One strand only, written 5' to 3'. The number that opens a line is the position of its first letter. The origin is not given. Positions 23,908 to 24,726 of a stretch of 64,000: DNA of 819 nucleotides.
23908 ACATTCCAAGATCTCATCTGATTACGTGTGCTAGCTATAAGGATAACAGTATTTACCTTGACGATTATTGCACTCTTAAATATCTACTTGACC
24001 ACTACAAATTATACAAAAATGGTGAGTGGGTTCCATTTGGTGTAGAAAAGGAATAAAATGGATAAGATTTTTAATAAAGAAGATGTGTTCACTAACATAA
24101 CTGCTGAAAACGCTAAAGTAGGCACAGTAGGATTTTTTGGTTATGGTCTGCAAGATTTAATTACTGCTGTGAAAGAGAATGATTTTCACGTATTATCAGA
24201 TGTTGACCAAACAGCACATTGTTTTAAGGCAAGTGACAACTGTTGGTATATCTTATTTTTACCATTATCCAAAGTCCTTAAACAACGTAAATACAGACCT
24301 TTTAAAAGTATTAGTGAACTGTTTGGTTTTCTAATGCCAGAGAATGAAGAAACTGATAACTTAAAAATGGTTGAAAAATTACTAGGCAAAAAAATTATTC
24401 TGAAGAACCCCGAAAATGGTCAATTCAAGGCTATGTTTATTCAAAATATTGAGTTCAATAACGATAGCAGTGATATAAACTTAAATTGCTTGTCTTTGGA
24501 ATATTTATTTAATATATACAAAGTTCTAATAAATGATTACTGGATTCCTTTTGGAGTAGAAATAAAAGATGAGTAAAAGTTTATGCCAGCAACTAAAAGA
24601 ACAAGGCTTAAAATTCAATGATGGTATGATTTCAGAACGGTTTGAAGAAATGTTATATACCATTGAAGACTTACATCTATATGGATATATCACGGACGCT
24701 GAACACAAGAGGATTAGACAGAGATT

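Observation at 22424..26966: Tandem array of seven diverged paralogs with a conserved C-terminal W[VI]PFG motif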

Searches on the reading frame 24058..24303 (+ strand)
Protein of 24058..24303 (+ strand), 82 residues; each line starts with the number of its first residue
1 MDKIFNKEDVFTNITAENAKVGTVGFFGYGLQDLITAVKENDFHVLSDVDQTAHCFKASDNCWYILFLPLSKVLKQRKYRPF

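Call 70: predict_structure(alignment_id=A4)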
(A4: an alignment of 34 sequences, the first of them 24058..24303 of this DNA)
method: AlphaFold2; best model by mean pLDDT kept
length: 82 residues; sequences in the alignment: 34
mean_pLDDT: 90.0   pTM: 0.78
mean pLDDT of the five models: 90.0, 89.7, 89.5, 88.8, 88.6
residues with pLDDT >= 90: 67; 70-90: 5; 50-70: 9; < 50: 1
segments of 3 or more residues with pLDDT < 50: none
pLDDT, mean of each block of 10 residues (from residue 1): 83 95 97 95 97 95 97 68 54
secondary structure, 60 per line:
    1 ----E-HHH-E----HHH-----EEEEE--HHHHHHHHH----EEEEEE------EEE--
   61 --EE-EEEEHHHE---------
elements in order: E24-28 H31-39 E44-49 E56-58 E66-69
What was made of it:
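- On SH3-like / Tudor-like small beta-barrel fold (N-domain): The model has four clear strands plus short bridges and an inserted helix (call 70).
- N-domain alone pLDDT 90, pTM 0.78 (call 70).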

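Call 77: find_homologous_proteins(query=A4, max_evalue=0.001)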
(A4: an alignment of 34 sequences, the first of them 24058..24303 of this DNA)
Query A4 (34 sequences) (82 aa, profile of the alignment): 70 proteins with E <= 0.001 among 341 candidates.
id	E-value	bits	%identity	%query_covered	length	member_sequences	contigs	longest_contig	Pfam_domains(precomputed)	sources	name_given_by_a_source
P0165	6.3e-27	112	30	96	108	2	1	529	-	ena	-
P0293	4.6e-25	106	36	96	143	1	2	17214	-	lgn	-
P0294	3.0e-23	100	33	95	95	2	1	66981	-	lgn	-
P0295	3.2e-23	100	35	96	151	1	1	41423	-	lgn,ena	-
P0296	2.1e-22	97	30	89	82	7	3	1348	-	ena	-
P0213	2.5e-22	97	27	93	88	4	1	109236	-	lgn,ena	-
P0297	7.7e-22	95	33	93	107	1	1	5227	-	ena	-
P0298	1.2e-21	95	32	87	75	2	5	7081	-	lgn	-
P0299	1.7e-21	94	28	89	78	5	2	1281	-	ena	-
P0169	2.2e-21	94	29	95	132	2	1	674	-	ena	-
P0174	5.4e-21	93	28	98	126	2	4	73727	-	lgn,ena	-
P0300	2.1e-20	91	25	87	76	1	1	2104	-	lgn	-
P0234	3.6e-20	90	26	93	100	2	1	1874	-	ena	-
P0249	6.9e-20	89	25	96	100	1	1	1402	-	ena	-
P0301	7.1e-20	89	28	96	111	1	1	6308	-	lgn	-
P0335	2.6e-12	65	30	85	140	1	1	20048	-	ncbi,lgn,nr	ncbi:MAG: hypothetical protein U0K95_04185 [Eubacterium sp.]|nr:hypothetical protein [Eubacterium sp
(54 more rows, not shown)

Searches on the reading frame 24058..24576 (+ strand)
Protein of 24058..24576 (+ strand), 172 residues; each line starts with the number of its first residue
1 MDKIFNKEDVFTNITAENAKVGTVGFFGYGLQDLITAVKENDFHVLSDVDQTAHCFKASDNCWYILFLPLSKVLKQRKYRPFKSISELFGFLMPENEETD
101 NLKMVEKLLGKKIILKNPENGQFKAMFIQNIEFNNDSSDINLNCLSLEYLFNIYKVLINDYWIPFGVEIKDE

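Call 4: search_protein_families(library=pfam, proteins=[window:24058-24573:+], max_evalue=1)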
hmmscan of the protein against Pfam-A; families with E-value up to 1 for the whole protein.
window:24058-24573:+ (172 aa): 0 families

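Call 5: search_protein_families(library=phrogs, proteins=[window:24058-24573:+], max_evalue=0.01)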
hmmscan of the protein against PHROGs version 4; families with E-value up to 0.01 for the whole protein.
window:24058-24573:+ (172 aa): 0 families

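Call 9: search_dna_similar(query=window:24058-24573:+, collection=phages, mode=protein, max_evalue=0.001, max_rows=40)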
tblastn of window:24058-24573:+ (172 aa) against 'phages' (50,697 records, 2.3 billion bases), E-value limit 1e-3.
No match.

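Call 16: search_solved_structures(query=A2, max_evalue=10, show_alignments=2)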
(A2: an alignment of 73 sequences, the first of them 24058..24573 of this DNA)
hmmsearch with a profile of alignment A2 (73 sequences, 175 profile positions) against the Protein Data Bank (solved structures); distinct sequences matched with E-value up to 10: 0.
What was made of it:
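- On Anti-CRISPR AcrVA4: There is no sequence match in the PDB sequence search (call 16).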

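Call 20: predict_structure(alignment_id=A2)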
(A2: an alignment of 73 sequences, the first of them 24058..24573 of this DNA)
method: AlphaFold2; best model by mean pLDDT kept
length: 172 residues; sequences in the alignment: 73
mean_pLDDT: 91.7   pTM: 0.58
mean pLDDT of the five models: 91.7, 91.4, 90.6, 90.4, 88.6
residues with pLDDT >= 90: 138; 70-90: 27; 50-70: 5; < 50: 2
segments of 3 or more residues with pLDDT < 50: none
pLDDT, mean of each block of 10 residues (from residue 1): 81 96 97 92 96 96 97 82 93 93 95 95 95 82 95 93 89 54
secondary structure, 60 per line:
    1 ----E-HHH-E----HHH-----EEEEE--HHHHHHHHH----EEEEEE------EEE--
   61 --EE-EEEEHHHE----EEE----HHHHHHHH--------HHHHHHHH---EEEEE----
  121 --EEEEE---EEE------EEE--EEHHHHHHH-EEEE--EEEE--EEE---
elements in order: E24-28 H31-39 E44-49 E56-58 E66-69 E78-80 H85-92 H101-108 E112-116 E123-127 E131-133 E140-142 H147-153 E155-158 E161-164 E167-169
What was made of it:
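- Folds are predicted with confidence (calls 20, 70). Full-length model pLDDT 91.7, pTM 0.58 (call 20).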

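Call 22: search_protein_representatives(alignment_id=A2)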
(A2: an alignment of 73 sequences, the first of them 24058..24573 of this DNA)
Query: 73 sequences, 175 profile positions. Proteins with E-value up to 0.001 (for the whole library): 952; up to 1e-10: 344; up to 1e-30: 50. The best 150 are listed.
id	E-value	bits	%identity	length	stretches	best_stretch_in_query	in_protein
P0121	7.6e-51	188.9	-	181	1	1-171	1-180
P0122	1.6e-49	184.6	-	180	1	2-173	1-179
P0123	5.7e-48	179.6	-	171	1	2-173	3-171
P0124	2.8e-47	177.3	-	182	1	1-173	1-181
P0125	5.0e-47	176.5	-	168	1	2-174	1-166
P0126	5.1e-47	176.5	-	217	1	3-172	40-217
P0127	5.8e-47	176.3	-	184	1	2-174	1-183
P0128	1.0e-46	175.5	-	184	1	2-173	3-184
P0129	1.8e-46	174.7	-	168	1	2-174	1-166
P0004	2.4e-46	174.3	-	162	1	4-172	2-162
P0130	1.2e-45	172.0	-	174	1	2-172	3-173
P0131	1.5e-45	171.7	-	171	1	2-174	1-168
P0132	1.6e-45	171.6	-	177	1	2-174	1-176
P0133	3.1e-45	170.7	-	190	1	7-171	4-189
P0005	7.7e-45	169.4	-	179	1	2-173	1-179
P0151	2.3e-38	148.3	-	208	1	2-174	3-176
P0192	8.7e-25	104.1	-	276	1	40-174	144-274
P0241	2.0e-20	89.9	-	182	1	12-172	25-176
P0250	7.3e-20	88.0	-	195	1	19-174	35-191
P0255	2.0e-19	86.6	-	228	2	3-74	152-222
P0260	3.0e-19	86.1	-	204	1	1-169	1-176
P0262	3.8e-19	85.7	-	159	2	6-75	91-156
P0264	5.9e-19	85.1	-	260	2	11-169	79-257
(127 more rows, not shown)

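Call 25: find_encoding_contigs(protein=window:24058-24576:+, flank=10000, max_places=6)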
Protein window:24058-24576:+ (172 aa): 6 contigs read that carry it; 5 places shown.
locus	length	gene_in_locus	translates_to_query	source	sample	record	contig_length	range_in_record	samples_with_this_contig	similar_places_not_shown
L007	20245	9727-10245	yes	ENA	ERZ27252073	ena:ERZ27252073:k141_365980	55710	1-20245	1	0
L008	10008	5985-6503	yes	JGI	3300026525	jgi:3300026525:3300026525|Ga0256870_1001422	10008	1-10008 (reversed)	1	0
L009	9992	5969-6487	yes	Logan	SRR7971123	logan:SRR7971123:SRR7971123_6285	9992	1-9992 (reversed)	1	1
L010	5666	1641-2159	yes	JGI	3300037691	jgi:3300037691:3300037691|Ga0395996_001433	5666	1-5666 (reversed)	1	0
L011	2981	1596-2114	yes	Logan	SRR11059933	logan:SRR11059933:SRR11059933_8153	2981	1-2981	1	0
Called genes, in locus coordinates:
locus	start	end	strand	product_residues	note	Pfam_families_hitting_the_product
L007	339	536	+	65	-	-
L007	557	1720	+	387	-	PF21189:PHA02142, PF09414:RNA_ligase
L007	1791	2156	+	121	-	-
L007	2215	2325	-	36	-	-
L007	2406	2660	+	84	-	PF11195:Tad2-like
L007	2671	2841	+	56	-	-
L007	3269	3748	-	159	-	-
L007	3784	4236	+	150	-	PF13353:Fer4_12, PF04055:Radical_SAM (weak)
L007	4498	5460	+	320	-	-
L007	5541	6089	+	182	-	-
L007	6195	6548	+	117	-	-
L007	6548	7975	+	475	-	PF11443:DUF2828, PF25043:DUF7788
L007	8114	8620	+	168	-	-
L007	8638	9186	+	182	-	-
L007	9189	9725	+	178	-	-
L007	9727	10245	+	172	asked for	-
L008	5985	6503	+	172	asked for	-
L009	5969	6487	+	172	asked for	-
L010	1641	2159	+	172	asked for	-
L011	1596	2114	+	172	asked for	-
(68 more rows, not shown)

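Call 27: search_protein_families(library=padloc, proteins=[window:24058-24573:+], max_evalue=0.1)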
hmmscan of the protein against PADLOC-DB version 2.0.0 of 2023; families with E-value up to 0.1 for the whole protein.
window:24058-24573:+ (172 aa): 0 families

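Call 28: search_protein_families(library=ncbifam, proteins=[window:24058-24573:+], max_evalue=0.1)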
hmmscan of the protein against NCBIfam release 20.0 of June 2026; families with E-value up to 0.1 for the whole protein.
window:24058-24573:+ (172 aa): 0 families

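Call 29: fold_search(model_id=the predicted structure, library=viral)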
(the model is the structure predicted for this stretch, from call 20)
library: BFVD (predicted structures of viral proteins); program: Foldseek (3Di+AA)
matches with E <= 10: 745; with E <= 0.001: 3
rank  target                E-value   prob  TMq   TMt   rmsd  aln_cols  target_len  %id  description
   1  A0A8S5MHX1            1.2e-14  1.00  0.71  0.74   3.6       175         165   26  Uncharacterized protein [Siphoviridae sp. ctvyM23]
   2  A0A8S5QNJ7            1.6e-06  1.00  0.47  0.85   2.2       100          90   27  Uncharacterized protein [Siphoviridae sp. ctJ3t72]
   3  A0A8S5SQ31            9.7e-04  1.00  0.36  0.48  11.4       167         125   17  Uncharacterized protein [Myoviridae sp. ct7Mg7]
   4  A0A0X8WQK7            3.2e-02  0.23  0.20  0.05  15.5       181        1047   14  (no name in the UniProt tables at hand)
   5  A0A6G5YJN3            7.5e-02  0.57  0.23  0.34  12.2       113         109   15  (no name in the UniProt tables at hand)
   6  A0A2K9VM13            9.0e-02  0.14  0.19  0.19  15.1       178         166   11  Transcriptional regulator [Shigella phage Sf25]
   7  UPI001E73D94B         9.6e-02  0.23  0.17  0.21  12.4       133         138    8  (no name look-up for this kind of identifier)
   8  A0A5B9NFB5            9.6e-02  0.13  0.18  0.20  16.4       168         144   11  Putative transcriptional regulator [Klebsiella phage vB_KpnM_Potts1]
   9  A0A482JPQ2            1.1e-01  0.14  0.17  0.13  13.3       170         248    8  (no name in the UniProt tables at hand)
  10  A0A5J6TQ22            1.1e-01  0.09  0.15  0.11  14.7       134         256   11  (no name in the UniProt tables at hand)
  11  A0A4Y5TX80            1.4e-01  0.44  0.17  0.22   7.4        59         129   15  Uncharacterized protein [Vibrio phage VAP7]
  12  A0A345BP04            1.5e-01  0.14  0.20  0.17  14.2       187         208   12  Uncharacterized protein [crAssphage sp. isolate ctcc615]
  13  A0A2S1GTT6            1.5e-01  0.14  0.18  0.10  12.4       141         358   12  (no name in the UniProt tables at hand)
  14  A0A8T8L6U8            1.5e-01  0.11  0.14  0.23  17.2       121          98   13  (no name in the UniProt tables at hand)
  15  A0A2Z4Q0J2            1.6e-01  0.25  0.20  0.18  11.2       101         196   15  Uncharacterized protein [Mycobacterium phage Erk16]
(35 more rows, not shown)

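Call 35: find_related_loci(query=window:24058-24573:+, collection=viral_contigs, flank=10000)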
Query window:24058-24573:+ (172 aa) in viral_contigs; peptide patterns used: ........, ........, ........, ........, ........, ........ (x = any residue, [..] = any of these).
3 stretches matched a pattern, but none encodes a relative of the query by tblastn (E <= 1e-3).
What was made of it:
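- Tried and rejected: The window phage itself was not found (call 35).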

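Call 52: search_protein_families(library=pfam, alignment_id=A2, max_evalue=1)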
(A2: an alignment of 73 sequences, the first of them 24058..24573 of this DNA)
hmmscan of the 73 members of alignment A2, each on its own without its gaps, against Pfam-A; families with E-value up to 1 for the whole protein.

A. member 1, window:24058-24573:+ (172 aa): 0 families

B. families by the number of members that match (of 73 scanned): 34 families (the first 25 are shown)
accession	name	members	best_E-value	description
PF17295.7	DUF5348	3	0.0043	Domain of unknown function (DUF5348)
PF00186.24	DHFR_1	2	0.0089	Dihydrofolate reductase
PF25021.1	TEN_NHL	2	0.0095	Teneurin NHL domain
PF24954.1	DUF7763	2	0.098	Domain of unknown function (DUF7763)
PF13953.12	PapC_C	2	0.2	PapC C-terminal domain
PF23309.1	DUF7083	1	0.0074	Domain of unknown function (DUF7083)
PF22933.1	ComC_SSD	1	0.0092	ComC, supersandwich domain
PF18344.7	CBM32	1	0.034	Carbohydrate binding module family 32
PF05413.17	Peptidase_C34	1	0.035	Putative closterovirus papain-like endopeptidase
PF25605.1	Phage_80a_gp11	1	0.04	Phage 80a gp11 protein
PF17025.10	DUF5099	1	0.045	Domain of unknown function (DUF5099)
PF19008.5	DUF5737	1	0.049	Family of unknown function (DUF5737)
PF11433.13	DUF3198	1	0.054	Protein of unknown function (DUF3198)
PF18688.6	DUF5638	1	0.056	Family of unknown function (DUF5638)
PF11411.13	DNA_ligase_IV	1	0.057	DNA ligase IV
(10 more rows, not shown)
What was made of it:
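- Closest known: YorP. Same: DUF5348 is hit weakly by 3 of 73 family members, best E 0.0043 (call 52).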

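Call 53: search_protein_families(library=phrogs, alignment_id=A2, max_evalue=0.1)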
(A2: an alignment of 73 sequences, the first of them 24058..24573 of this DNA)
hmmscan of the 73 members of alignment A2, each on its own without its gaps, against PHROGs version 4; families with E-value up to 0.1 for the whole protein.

A. member 1, window:24058-24573:+ (172 aa): 0 families

B. families by the number of members that match (of 73 scanned): 26 families (the first 25 are shown)
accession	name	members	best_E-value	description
phrog_4288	-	6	0.0055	-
phrog_1223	-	6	0.015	nucloid associated Lsr2-like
phrog_35864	-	5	0.0013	-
phrog_30513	-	2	0.032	-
phrog_20113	-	1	0.0033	-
phrog_37074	-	1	0.0055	-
phrog_4902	-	1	0.0063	-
phrog_8297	-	1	0.012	-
phrog_16505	-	1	0.014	-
phrog_38450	-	1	0.021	-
phrog_6048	-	1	0.025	-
phrog_21059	-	1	0.026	virion structural protein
phrog_25405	-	1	0.027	-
phrog_2993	-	1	0.03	-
phrog_21426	-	1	0.035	-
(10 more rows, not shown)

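Call 60: search_protein_families(library=pfam, proteins=[P0192, P0255, P0264, P0262, P0126, P0151, P0260, P0241, P0250], max_evalue=0.1)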
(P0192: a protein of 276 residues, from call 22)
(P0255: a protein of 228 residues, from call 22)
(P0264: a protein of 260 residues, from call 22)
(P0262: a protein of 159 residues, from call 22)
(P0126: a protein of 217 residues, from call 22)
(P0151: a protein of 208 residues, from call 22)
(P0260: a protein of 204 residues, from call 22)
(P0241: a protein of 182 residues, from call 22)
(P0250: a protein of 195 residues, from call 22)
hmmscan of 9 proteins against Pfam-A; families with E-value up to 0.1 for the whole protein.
P0192 (276 aa): 1 family
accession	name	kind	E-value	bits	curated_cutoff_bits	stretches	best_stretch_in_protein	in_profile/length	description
PF20448.3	DUF6705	-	0.011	16.1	24.4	0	84-145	100-159/188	Family of unknown function (DUF6705)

P0255 (228 aa): 1 family
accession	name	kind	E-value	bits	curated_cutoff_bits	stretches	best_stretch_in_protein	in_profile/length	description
PF01877.22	RNA_binding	-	0.014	16.1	26.9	0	78-112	33-66/120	RNA binding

P0264 (260 aa): 1 family
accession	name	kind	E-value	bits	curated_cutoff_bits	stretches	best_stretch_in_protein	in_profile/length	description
PF21064.2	Reovirus_L2_N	-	0.0048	17.4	27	1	159-236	60-139/142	Reovirus core-spike protein lambda-2 (L2), N-terminal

P0262 (159 aa): 0 families

P0126 (217 aa): 0 families

P0151 (208 aa): 1 family
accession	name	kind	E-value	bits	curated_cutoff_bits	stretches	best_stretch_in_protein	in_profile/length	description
PF02469.27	Fasciclin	-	0.086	13.5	22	0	41-119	13-76/123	Fasciclin domain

P0260 (204 aa): 0 families

P0241 (182 aa): 0 families

P0250 (195 aa): 0 families

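Call 78: search_dna_similar(query=P0121, collection=phages, mode=protein, max_evalue=0.01, max_rows=20)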
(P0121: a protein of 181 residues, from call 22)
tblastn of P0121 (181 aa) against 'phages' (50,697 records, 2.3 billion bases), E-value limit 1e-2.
No match.
